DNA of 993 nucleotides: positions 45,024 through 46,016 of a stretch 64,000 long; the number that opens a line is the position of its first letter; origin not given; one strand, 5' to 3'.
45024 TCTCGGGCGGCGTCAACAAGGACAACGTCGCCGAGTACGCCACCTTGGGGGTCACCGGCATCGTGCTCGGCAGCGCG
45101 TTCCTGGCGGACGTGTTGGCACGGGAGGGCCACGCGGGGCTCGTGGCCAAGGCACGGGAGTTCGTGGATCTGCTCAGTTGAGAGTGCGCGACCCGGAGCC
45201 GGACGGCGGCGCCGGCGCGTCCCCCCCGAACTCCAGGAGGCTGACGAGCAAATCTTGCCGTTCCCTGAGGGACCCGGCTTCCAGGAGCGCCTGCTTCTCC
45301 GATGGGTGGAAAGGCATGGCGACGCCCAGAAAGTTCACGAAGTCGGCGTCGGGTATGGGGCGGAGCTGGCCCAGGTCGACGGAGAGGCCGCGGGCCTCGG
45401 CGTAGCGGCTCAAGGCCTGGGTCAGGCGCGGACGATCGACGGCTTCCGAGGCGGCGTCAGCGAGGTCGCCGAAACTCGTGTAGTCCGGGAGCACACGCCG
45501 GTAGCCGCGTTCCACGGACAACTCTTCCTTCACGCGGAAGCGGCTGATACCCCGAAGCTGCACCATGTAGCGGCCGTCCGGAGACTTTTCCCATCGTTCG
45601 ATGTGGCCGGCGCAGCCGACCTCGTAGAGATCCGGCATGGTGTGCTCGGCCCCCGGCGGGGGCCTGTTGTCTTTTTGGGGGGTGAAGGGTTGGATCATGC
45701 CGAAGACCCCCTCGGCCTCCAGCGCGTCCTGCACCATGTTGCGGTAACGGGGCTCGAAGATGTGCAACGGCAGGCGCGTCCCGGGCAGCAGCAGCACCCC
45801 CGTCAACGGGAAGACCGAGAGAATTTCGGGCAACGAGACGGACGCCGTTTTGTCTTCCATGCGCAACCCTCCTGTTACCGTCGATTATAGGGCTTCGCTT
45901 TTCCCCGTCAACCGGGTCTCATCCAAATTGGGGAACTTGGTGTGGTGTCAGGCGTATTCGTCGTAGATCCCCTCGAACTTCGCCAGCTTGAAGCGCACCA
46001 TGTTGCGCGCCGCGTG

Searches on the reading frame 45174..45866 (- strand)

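Call 40: search_protein_families(library=pfam, proteins=[window:45174-45866:-], max_evalue=0.00001)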
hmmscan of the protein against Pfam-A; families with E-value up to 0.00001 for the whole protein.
window:45174-45866:- (230 aa): 1 family
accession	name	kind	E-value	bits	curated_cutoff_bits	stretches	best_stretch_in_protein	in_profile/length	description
PF02190.22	LON_substr_bdg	-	4.9e-29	102.1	28.7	1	16-211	2-198/200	ATP-dependent protease La (LON) substrate-binding domain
